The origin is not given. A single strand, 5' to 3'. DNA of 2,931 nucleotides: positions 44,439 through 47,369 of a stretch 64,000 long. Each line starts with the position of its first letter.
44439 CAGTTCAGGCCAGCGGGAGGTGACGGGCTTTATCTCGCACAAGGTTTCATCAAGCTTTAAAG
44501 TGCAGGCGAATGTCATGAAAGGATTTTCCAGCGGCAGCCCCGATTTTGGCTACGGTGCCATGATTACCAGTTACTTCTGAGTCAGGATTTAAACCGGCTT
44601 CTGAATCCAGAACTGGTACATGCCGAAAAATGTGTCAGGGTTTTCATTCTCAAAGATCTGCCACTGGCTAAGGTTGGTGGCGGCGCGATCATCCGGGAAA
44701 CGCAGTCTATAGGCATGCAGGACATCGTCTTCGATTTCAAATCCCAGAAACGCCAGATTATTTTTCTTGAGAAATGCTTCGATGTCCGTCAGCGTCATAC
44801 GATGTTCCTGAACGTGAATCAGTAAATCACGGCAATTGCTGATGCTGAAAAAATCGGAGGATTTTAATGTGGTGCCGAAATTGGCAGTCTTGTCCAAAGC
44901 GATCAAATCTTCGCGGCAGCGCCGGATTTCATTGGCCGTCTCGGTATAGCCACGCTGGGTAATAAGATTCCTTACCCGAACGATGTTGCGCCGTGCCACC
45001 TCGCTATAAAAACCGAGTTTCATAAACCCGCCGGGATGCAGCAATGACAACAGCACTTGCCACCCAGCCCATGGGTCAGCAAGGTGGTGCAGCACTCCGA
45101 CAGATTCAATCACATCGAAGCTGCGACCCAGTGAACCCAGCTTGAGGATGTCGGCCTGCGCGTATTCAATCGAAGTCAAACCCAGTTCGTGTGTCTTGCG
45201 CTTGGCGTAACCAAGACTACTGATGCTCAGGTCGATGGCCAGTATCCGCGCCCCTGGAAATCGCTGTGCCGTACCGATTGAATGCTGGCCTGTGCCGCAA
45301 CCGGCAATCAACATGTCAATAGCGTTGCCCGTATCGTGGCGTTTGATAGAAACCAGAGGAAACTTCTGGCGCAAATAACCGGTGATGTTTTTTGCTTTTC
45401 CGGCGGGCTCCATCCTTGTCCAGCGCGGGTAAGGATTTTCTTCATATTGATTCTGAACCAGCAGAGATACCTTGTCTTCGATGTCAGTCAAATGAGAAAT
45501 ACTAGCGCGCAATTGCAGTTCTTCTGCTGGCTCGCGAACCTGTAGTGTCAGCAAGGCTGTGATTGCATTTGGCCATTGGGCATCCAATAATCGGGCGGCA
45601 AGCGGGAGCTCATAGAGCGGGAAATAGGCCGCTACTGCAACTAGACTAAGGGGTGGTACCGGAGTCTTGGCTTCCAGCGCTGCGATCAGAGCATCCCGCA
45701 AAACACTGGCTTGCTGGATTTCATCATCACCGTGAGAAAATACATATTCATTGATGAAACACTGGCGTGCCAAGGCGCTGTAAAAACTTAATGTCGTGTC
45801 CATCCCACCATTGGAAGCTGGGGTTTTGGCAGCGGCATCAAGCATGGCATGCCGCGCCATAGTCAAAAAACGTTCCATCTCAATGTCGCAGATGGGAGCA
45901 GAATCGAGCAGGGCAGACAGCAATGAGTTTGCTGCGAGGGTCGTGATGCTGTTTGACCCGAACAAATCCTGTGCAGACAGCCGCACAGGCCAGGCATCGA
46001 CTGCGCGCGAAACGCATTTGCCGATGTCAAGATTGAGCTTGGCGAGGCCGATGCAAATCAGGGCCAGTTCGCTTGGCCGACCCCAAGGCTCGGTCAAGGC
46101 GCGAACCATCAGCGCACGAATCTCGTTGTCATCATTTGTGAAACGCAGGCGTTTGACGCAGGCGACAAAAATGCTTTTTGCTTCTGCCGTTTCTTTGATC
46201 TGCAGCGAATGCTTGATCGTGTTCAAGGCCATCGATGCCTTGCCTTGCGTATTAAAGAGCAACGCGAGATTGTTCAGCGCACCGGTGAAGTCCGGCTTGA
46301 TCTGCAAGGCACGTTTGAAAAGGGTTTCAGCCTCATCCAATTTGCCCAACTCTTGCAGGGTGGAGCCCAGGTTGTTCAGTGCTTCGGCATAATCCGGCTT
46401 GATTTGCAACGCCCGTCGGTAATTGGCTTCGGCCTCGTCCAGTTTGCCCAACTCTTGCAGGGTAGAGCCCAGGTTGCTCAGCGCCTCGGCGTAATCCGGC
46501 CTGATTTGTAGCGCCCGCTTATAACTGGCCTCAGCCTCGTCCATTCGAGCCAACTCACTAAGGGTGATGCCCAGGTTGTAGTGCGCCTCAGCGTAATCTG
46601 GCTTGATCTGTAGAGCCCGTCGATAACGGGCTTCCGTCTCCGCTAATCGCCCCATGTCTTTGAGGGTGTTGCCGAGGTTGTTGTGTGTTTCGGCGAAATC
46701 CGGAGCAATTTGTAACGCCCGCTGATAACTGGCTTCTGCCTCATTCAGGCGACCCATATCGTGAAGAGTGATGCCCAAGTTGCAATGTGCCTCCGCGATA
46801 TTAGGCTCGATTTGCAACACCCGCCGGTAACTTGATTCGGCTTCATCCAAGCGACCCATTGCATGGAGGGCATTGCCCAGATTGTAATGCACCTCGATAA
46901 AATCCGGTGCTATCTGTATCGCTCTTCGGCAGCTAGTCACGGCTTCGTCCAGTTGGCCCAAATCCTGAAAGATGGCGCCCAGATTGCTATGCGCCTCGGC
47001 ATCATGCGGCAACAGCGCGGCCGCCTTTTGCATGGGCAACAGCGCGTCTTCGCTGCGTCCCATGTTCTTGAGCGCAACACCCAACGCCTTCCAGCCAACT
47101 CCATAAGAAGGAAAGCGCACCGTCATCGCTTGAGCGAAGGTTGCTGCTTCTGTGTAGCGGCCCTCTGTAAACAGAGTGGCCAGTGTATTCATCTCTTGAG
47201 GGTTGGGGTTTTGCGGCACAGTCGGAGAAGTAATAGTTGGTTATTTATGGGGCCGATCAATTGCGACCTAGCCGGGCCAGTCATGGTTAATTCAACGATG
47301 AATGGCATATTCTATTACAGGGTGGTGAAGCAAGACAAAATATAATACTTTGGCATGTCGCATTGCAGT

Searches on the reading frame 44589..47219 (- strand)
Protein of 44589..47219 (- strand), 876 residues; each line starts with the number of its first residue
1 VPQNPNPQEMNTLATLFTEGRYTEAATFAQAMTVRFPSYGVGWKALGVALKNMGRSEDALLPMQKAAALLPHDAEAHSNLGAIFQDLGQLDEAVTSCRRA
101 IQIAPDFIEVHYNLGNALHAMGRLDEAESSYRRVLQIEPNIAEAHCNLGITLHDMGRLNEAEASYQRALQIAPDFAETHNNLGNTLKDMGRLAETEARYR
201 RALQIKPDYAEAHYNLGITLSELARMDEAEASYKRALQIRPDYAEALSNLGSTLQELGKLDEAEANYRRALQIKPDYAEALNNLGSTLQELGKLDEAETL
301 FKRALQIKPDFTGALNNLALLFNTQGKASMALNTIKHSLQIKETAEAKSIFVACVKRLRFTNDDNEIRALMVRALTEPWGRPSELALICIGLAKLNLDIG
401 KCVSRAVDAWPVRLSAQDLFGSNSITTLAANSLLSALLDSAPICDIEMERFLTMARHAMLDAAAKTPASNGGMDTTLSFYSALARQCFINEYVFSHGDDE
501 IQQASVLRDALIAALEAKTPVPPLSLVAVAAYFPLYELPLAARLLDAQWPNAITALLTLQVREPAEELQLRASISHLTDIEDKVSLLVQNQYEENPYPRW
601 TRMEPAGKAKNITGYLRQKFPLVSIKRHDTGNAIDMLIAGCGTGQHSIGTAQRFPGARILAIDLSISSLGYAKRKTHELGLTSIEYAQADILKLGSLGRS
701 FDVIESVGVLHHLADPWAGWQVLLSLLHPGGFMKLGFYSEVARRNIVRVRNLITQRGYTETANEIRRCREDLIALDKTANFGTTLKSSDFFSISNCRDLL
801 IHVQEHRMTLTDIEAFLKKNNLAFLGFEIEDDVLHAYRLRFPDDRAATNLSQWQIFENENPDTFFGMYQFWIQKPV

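Call 3: search_protein_families(library=pfam, proteins=[window:44589-47219:-], max_evalue=0.1)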
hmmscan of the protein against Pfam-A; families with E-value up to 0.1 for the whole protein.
window:44589-47219:- (876 aa): 46 families (the best 25 are shown)
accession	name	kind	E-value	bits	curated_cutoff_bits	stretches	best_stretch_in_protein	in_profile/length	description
PF00515.34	TPR_1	-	1.8e-74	243.2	27.8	7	142-175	1-34/34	Tetratricopeptide repeat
PF13414.12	TPR_11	-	6e-65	215.1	26.8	8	86-122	6-42/42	TPR repeat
PF07719.23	TPR_2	-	6e-58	188.7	27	7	109-140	2-33/34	Tetratricopeptide repeat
PF13181.12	TPR_8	-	2.3e-54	177.3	25.7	7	244-277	1-34/34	Tetratricopeptide repeat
PF13431.12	TPR_17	-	2.7e-52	171.1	24.4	7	267-298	2-33/34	Tetratricopeptide repeat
PF13424.12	TPR_12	-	1.1e-43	147.7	30.1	4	243-308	2-75/77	Tetratricopeptide repeat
PF13374.12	TPR_10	-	1.8e-37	126.7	27.5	7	278-307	2-31/42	Tetratricopeptide repeat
PF14559.12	TPR_19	-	4.4e-35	120.3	25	6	256-310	3-57/68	Tetratricopeptide repeat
PF13176.12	TPR_7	-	1.2e-33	112.7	27.9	6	111-139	2-30/36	Tetratricopeptide repeat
PF13432.12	TPR_16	-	3e-33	114.3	32.7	4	250-310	3-63/65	Tetratricopeptide repeat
PF13428.12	TPR_14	-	1.4e-28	96.9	23.5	6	109-149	2-42/44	Tetratricopeptide repeat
PF08242.18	Methyltransf_12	-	1e-15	58.6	30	1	638-732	2-97/98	Methyltransferase domain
PF13649.12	Methyltransf_25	-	7.2e-15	55.9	27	1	639-731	4-97/97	Methyltransferase domain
PF08241.18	Methyltransf_11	-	3.2e-14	53.8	21.2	1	639-733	3-93/95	Methyltransferase domain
PF07721.20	TPR_4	-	3.2e-14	52.4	27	1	110-133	3-26/26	Tetratricopeptide repeat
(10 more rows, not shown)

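Call 4: search_protein_families(library=ncbifam, proteins=[window:44589-47219:-], max_evalue=0.1)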
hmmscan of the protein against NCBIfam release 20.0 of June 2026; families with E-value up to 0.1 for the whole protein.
window:44589-47219:- (876 aa): 71 families (the best 25 are shown)
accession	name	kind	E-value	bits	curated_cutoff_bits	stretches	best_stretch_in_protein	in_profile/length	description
NF033762.1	social_mot_Tgl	equivalog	7e-47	159.9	225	5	109-195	32-119/252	social motility TPR repeat lipoprotein Tgl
TIGR02521.1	type_IV_pilW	equivalog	1.8e-40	138.9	154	3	210-345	31-168/234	type IV pilus biogenesis/stability protein PilW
NF040959.1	MamA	equivalog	1.4e-38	132.4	200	2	204-343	65-204/204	magnetosome protein MamA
NF033758.1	gliding_GltE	equivalog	1.3e-31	110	225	3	64-183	212-331/411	adventurous gliding motility TPR repeat lipoprotein GltE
TIGR02917.1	PEP_TPR_lipo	equivalog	3.7e-31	107.8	312.2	2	14-216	337-539/899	XrtA/PEP-CTERM system TPR-repeat protein PrsT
NF033920.0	C39_PA2778_fam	equivalog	2.1e-26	92.9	150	4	252-342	164-254/255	PA2778 family cysteine peptidase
TIGR02552.1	LcrH_SycD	equivalog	1.3e-23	83.2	104.8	4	101-208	11-118/136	SycD/LcrH family type III secretion system chaperone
NF008391.2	PRK11189.1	equivalog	7.9e-20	71.5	250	3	74-168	65-159/297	lipoprotein NlpI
NF047507.1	TPR_BatC_Lepto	exception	1.5e-18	67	175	4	62-149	46-137/214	TPR repeat-containing protein BatC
NF052415.1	T3SS_chap_SctY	equivalog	1.2e-15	57.9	70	3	275-356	3-84/106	type III secretion apparatus assembly chaperone SctY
TIGR00990.1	3a0801s09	subfamily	3.7e-15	55.6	757.25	2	51-205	342-496/615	mitochondrial import receptor subunit TOM70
NF002725.1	PRK02603.1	equivalog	5.8e-15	55.7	143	3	254-331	45-125/173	photosystem I assembly protein Ycf3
NF040561.1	PrimPol_Msp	equivalog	7.7e-14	51.1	200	3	206-274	21-81/515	CRISPR-associated primase-polymerase type A1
NF047371.1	FlcA_CTERM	equivalog_domain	3e-13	49.1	300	2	55-136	454-535/646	periplasmic flagellar collar protein FlcA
NF008520.0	PRK11447.1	equivalog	4.9e-13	47.8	858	4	184-337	277-446/1157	cellulose synthase complex outer membrane protein BcsC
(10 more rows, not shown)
